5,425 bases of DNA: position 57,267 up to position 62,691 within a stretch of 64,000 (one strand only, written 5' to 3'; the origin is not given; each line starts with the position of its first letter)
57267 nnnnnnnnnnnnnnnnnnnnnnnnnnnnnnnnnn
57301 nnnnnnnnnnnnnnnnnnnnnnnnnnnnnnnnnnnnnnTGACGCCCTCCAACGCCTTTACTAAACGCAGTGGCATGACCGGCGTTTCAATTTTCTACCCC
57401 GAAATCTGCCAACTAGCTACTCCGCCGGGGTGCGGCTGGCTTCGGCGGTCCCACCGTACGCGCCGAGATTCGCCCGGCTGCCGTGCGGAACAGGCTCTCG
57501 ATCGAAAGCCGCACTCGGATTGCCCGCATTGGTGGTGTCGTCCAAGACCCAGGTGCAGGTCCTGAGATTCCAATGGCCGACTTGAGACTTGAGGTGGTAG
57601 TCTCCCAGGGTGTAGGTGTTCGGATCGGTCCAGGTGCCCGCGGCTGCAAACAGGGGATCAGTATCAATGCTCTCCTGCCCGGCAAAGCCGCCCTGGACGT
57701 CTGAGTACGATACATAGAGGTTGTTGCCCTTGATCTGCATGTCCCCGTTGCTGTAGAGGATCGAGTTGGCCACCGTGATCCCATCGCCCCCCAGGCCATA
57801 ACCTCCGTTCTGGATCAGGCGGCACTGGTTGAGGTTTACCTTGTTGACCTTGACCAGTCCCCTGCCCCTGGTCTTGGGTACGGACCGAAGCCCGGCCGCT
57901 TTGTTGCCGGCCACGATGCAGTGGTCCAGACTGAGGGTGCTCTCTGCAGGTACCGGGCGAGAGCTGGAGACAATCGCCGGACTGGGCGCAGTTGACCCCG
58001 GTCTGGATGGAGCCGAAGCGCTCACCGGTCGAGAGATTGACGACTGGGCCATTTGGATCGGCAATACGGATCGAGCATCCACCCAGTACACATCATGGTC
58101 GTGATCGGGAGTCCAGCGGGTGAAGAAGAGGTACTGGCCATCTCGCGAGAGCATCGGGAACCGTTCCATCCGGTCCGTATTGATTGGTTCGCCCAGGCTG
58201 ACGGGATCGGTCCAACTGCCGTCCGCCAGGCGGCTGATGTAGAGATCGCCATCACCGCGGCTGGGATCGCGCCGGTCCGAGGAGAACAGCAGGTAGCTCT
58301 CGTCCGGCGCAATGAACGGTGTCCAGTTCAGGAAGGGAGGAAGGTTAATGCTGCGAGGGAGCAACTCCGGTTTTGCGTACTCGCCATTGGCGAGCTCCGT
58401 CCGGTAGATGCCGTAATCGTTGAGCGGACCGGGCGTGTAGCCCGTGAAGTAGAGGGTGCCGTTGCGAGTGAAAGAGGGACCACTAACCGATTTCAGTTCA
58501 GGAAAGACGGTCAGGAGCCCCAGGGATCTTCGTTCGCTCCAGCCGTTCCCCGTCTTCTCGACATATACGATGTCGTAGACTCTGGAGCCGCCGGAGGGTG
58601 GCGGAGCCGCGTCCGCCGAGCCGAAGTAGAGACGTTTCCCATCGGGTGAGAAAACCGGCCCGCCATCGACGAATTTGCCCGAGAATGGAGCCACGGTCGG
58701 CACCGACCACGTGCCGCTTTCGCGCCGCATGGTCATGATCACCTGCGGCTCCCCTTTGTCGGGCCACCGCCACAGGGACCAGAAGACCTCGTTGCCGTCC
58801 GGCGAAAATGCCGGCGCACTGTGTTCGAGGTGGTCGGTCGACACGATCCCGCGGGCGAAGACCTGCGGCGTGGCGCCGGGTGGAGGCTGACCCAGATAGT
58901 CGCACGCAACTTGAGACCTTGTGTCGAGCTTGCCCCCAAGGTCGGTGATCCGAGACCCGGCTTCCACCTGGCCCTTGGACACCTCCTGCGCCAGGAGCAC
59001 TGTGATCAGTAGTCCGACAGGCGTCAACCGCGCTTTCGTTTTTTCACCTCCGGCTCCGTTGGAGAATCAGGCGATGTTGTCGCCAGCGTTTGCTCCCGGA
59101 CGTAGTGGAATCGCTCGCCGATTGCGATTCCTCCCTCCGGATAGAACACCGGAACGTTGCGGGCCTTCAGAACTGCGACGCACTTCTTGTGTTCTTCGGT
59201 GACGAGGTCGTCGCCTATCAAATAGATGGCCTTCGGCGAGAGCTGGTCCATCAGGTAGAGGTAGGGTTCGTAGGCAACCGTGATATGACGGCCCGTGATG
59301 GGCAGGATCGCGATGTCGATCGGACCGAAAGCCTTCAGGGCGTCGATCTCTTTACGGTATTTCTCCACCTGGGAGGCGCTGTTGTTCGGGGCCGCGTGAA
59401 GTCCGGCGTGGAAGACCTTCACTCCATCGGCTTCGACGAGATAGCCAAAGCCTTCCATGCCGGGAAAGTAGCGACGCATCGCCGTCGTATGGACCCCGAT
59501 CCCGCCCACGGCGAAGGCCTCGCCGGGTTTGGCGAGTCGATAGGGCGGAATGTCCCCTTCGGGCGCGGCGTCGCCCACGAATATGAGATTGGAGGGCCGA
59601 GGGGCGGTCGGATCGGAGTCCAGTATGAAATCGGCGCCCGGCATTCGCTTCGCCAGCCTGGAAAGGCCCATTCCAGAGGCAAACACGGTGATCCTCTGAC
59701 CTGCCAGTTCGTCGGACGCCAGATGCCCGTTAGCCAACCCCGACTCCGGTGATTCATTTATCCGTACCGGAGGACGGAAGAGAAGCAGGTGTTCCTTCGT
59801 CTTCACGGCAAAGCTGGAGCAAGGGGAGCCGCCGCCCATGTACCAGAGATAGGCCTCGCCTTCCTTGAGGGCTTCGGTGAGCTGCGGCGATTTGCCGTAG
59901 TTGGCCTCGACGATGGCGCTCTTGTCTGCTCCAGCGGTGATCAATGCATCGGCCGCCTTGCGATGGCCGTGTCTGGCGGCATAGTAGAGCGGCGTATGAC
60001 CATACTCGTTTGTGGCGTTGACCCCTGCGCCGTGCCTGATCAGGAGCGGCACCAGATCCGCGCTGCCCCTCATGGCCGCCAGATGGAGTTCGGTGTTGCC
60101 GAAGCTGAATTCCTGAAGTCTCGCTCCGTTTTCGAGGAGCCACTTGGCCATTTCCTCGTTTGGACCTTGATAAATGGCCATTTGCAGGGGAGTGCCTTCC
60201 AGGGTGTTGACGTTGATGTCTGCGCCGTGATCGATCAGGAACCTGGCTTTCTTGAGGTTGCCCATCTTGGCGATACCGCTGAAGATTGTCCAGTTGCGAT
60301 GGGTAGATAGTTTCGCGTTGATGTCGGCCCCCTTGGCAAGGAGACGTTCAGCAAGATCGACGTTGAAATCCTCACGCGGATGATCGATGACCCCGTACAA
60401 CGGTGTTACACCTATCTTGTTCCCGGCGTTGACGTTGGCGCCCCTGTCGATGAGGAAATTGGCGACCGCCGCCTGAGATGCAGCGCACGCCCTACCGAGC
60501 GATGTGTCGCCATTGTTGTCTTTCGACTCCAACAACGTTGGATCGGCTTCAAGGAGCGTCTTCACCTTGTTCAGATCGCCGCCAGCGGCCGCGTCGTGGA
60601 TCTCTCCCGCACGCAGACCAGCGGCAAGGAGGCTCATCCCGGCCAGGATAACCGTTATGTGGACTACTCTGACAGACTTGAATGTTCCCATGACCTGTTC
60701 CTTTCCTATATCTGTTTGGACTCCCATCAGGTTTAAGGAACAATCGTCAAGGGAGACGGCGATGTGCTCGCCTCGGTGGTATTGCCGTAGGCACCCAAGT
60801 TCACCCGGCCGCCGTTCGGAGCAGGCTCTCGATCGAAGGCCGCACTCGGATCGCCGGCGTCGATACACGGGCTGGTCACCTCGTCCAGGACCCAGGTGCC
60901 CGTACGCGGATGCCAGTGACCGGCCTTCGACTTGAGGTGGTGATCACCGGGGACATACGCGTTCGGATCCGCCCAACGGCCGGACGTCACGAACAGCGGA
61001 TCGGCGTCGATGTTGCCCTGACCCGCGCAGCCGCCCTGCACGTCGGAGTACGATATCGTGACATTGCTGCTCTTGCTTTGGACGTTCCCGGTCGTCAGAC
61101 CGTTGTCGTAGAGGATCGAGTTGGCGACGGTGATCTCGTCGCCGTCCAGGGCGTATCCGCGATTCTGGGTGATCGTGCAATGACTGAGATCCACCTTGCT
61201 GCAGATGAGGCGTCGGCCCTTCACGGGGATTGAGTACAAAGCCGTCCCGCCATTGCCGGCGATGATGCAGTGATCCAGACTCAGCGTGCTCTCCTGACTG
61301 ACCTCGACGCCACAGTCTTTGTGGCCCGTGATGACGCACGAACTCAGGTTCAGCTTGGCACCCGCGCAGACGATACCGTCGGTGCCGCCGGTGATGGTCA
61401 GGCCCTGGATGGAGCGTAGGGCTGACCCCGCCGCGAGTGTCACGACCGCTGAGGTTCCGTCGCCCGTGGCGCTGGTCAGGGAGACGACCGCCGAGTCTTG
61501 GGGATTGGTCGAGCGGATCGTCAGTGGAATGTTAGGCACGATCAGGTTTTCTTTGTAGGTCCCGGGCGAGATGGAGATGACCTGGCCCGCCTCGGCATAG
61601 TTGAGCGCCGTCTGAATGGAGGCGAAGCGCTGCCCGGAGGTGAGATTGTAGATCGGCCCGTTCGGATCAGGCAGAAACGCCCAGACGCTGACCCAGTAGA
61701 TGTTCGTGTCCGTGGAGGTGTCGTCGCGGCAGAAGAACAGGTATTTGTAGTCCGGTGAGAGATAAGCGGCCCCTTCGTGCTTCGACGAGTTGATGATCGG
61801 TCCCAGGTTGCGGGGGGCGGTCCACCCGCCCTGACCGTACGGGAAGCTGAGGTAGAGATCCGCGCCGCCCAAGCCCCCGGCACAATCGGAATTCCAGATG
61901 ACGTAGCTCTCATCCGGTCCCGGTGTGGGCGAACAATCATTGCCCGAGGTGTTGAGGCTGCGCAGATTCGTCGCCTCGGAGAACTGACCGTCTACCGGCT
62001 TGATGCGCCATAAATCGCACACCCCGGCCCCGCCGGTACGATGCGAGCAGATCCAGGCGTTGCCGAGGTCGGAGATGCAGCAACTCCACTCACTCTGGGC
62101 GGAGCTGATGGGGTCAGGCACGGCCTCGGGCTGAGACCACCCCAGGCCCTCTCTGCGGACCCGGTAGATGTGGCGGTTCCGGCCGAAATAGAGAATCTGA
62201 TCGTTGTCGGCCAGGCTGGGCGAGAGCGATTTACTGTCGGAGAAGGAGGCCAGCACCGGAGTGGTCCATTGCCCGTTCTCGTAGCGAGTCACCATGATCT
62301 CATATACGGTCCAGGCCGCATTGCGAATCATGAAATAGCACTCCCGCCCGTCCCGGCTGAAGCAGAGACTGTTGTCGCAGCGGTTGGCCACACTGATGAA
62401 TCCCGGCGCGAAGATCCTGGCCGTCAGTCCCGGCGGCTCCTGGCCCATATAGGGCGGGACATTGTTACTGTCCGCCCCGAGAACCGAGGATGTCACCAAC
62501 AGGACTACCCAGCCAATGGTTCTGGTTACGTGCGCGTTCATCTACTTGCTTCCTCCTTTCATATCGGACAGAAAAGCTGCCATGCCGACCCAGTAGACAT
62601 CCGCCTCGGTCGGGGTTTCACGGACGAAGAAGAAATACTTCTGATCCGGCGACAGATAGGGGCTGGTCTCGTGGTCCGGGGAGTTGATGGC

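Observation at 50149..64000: Tandem array of at least 6 secreted PD40-propeller + beta-helix paralogs with an inserted ECF sigma factor and an ANK/MBL gene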

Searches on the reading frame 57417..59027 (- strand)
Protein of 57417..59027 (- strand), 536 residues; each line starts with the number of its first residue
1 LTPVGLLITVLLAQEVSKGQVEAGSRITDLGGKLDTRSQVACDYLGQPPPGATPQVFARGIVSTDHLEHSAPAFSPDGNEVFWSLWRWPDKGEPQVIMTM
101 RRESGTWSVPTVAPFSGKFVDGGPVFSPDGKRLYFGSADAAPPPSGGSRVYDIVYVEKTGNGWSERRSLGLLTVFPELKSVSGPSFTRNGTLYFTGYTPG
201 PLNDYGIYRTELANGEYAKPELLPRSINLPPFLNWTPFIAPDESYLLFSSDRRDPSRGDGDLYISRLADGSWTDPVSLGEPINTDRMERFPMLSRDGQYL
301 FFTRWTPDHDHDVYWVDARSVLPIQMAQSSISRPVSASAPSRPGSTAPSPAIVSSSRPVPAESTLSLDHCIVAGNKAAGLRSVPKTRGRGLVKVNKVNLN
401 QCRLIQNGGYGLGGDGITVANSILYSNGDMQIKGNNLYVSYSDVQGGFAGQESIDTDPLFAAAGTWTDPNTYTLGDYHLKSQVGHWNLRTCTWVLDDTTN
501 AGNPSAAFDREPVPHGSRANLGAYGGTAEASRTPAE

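Call 4: search_protein_families(library=pfam, proteins=[window:57417-59027:-], max_evalue=0.01)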
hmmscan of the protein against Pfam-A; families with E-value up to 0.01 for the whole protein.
window:57417-59027:- (536 aa): 1 family
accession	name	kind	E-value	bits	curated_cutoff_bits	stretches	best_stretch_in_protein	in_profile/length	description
PF07676.18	PD40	-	4e-14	52.6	20.9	1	121-135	11-25/38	WD40-like Beta Propeller Repeat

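Call 6: search_protein_families(library=ncbifam, proteins=[window:57417-59027:-], max_evalue=0.01)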
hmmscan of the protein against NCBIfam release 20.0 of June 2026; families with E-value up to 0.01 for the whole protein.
window:57417-59027:- (536 aa): 3 families
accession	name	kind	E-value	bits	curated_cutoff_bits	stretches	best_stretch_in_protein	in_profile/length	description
NF053607.1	CHU_0125_OmpA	equivalog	9.8e-23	80.5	620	2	202-302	246-344/639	CHU_0125 family OmpA-like outer membrane integrity protein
NF052230.1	T9SS_PorE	exception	9.7e-17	60.5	600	2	96-229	199-330/648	PorE family type IX secretion system protein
TIGR02800.1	propeller_TolB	equivalog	1.2e-05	24.4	343.15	1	69-137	237-297/418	Tol-Pal system beta propeller repeat protein TolB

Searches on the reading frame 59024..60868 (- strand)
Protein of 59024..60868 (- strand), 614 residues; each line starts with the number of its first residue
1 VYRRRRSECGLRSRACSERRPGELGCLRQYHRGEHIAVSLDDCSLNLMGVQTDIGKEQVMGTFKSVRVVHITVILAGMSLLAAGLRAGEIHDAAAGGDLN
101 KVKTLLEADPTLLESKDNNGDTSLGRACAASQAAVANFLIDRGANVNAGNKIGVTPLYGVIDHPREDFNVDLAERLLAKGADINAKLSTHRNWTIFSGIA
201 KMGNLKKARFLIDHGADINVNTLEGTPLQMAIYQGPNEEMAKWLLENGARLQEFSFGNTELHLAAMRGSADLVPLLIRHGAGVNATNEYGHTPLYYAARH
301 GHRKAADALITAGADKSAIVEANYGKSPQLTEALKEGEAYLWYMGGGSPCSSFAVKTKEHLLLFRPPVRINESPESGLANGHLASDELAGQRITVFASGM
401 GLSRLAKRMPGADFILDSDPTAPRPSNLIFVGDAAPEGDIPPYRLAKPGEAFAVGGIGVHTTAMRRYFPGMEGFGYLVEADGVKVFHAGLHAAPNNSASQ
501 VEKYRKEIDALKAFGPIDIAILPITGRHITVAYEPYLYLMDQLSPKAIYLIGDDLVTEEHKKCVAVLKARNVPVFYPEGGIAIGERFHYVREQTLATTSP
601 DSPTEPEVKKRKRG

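Call 4: search_protein_families(library=pfam, proteins=[window:59024-60868:-], max_evalue=0.01)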
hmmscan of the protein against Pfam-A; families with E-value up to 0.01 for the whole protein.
window:59024-60868:- (614 aa): 9 families
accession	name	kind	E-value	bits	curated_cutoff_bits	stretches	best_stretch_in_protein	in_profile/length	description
PF12796.13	Ank_2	-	3.3e-33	114.5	27.3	3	256-317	28-87/90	Ankyrin repeats (3 copies)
PF00023.36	Ank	-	9.5e-28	95.1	21.1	2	257-287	2-32/33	Ankyrin repeat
PF13637.12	Ank_4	-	1.1e-27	95.9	22.7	4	200-245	5-50/50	Ankyrin repeats (many copies)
PF13606.12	Ank_3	-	2.6e-22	76.6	22.3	1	289-315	1-27/30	Ankyrin repeat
PF13857.12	Ank_5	-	1.4e-16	60.9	27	2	244-297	1-56/56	Ankyrin repeats (many copies)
PF23745.1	ANK_LRRK2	-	7.1e-07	29.6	27.5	0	121-151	32-62/130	LRRK2 ANK repeat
PF13483.12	Lactamase_B_3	-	0.0016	18.9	24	1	471-548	91-156/160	Beta-lactamase superfamily domain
PF24521.3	Ank_KRIT1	-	0.0018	18.4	80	0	257-314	18-70/149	KRIT1 ankyrin-repeats domain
PF08898.15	DUF1843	-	0.0084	17.1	23.3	0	89-118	6-35/52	Domain of unknown function (DUF1843)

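Call 6: search_protein_families(library=ncbifam, proteins=[window:59024-60868:-], max_evalue=0.01)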
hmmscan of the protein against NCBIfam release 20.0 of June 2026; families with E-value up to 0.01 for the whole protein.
window:59024-60868:- (614 aa): 10 families
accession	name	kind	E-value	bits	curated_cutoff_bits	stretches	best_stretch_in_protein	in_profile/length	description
NF043021.1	T4SS_AnkF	equivalog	1.4e-17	63.3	1000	2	85-148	584-647/917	Dot/Icm T4SS effector AnkF/LegA14/Ceg31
NF043029.1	T4SS_AnkY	equivalog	1.1e-16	60.4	600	2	256-317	457-518/543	Dot/Icm T4SS effector AnkY/LegA9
NF043022.1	T4SS_AnkG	equivalog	5.9e-13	48.4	500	2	93-186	337-432/455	Dot/Icm T4SS effector AnkG/AnkZ/LegA7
NF043023.1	T4SS_AnkH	equivalog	1.4e-12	47.1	600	3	97-218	10-124/467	Dot/Icm T4SS effector AnkH/LegA3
NF041931.2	MzaA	equivalog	9.4e-11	41.3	800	1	261-321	6-66/726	MZA anti-phage system associated sigma-70 family RNA polymerase sigma factor MzaA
NF043028.1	T4SS_AnkX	equivalog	3.4e-09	35.4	1400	1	170-249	561-642/938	Dot/Icm T4SS effector AnkN/AnkX/LegA8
NF043024.1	T4SS_AnkI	equivalog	6.8e-06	25.1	550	0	107-158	228-280/439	Dot/Icm T4SS effector AnkI/LegAS4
NF043019.1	T4SS_AnkC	equivalog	0.00012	21.1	450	1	260-319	170-230/459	Dot/Icm T4SS effector AnkC/LegA12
TIGR00870.1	trp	subfamily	0.0018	16.4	498.75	1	245-286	119-160/747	transient-receptor-potential calcium channel protein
NF043020.1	T4SS_AnkD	equivalog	0.0052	15.8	500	0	284-324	75-115/426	Dot/Icm T4SS effector AnkD/LegA15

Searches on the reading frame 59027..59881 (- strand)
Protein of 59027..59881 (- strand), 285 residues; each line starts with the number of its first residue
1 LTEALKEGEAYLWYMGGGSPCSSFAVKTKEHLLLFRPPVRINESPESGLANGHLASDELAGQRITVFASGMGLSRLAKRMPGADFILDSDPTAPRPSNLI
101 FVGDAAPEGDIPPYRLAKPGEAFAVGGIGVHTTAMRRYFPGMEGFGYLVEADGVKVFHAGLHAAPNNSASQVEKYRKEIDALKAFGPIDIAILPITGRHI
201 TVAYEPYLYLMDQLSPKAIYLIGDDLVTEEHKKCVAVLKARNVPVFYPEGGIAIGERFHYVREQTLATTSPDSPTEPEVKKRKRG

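Call 32: search_protein_families(library=pfam, proteins=[window:59027-59881:-], max_evalue=10)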
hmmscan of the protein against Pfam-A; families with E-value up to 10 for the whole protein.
window:59027-59881:- (285 aa): 1 family
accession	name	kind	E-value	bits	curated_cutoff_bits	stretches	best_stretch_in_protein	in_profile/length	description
PF13483.12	Lactamase_B_3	-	0.00032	21.2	24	1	142-219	91-156/160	Beta-lactamase superfamily domain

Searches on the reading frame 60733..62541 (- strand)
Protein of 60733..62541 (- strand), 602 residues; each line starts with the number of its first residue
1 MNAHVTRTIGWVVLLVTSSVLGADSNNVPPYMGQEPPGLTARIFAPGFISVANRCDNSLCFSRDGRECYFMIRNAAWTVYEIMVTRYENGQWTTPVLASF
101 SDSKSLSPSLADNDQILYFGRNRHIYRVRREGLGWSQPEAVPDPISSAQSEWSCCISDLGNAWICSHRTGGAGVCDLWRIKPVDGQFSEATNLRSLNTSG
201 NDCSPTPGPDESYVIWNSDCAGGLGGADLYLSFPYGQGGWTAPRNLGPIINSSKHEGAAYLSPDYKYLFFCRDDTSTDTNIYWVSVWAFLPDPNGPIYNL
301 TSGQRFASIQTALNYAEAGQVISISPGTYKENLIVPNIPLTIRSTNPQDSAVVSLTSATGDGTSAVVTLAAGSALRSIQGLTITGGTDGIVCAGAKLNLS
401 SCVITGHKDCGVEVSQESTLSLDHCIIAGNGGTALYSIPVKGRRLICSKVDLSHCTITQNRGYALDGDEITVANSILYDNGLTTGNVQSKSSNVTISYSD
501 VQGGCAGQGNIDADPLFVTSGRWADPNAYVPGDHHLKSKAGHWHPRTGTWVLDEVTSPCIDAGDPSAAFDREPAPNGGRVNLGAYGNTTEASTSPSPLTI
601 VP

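Call 4: search_protein_families(library=pfam, proteins=[window:60733-62541:-], max_evalue=0.01)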
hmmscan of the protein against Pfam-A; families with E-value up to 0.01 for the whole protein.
window:60733-62541:- (602 aa): 4 families
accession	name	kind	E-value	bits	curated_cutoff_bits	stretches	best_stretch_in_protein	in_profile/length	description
PF13229.12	Beta_helix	-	2.2e-09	37.6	25.9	1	377-505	12-138/158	Right handed beta helix region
PF07676.18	PD40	-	7.5e-08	32.6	20.9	1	246-283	1-38/38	WD40-like Beta Propeller Repeat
PF08480.16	Disaggr_assoc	-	1.6e-05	25.4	22.6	1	505-563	147-194/194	Disaggregatase related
PF07602.17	DUF1565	-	0.0071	16.1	20.3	0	301-333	10-42/257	Protein of unknown function (DUF1565)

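Call 8: find_encoding_contigs(protein=window:60733-62541:-, flank=10000, max_places=6)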
Protein window:60733-62541:- (602 aa): no gene with exactly this product is on record in the collection.
